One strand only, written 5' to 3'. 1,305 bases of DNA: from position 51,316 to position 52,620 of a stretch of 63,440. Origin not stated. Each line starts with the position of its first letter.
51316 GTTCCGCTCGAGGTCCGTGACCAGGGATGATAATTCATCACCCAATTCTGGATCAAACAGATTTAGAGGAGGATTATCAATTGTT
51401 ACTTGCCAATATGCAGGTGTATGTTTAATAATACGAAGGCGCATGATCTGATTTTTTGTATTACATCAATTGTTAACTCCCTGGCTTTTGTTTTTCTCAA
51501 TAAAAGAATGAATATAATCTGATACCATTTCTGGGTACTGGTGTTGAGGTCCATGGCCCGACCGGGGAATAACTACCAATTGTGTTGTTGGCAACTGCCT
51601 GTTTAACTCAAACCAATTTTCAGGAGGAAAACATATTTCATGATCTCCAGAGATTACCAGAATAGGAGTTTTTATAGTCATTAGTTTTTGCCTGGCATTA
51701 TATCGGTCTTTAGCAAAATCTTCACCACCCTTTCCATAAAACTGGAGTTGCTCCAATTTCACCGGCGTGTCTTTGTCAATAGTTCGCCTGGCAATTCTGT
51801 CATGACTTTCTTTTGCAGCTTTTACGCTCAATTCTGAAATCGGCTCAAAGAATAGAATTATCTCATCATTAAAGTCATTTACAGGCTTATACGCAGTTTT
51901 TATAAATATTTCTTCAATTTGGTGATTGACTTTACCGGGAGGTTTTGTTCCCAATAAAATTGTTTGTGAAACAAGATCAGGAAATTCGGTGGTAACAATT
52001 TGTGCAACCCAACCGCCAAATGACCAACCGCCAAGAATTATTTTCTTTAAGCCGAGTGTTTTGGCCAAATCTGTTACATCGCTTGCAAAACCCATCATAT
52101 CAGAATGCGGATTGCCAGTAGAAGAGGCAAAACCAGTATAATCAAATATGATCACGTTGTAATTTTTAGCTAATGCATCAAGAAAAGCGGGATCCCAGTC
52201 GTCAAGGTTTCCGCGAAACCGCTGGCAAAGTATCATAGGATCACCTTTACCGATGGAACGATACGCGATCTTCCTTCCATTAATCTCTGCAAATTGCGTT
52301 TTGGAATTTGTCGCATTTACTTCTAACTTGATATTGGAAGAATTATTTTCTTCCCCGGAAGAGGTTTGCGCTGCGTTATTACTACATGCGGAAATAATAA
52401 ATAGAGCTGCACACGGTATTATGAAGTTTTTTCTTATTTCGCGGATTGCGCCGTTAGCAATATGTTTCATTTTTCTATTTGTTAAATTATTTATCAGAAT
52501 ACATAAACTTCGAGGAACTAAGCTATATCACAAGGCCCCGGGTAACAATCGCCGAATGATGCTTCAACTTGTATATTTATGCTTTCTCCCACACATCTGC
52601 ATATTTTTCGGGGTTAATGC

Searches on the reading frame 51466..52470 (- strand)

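Call 74: search_protein_families(library=pfam, proteins=[window:51466-52470:-])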
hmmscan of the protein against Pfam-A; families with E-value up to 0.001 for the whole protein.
window:51466-52470:- (334 aa): 4 families
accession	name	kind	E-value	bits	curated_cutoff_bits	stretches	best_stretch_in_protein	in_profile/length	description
PF00561.26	Abhydrolase_1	-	1e-20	74.9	25.8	1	78-310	2-242/245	alpha/beta hydrolase fold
PF12697.13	Abhydrolase_6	-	1.9e-13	52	26.3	1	91-316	13-214/217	Alpha/beta hydrolase family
PF12146.15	Hydrolase_4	-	5.4e-07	29.6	27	1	101-306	29-232/239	Serine aminopeptidase, S33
PF00326.27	Peptidase_S9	-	0.00052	20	22.6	0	120-166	43-88/213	Prolyl oligopeptidase family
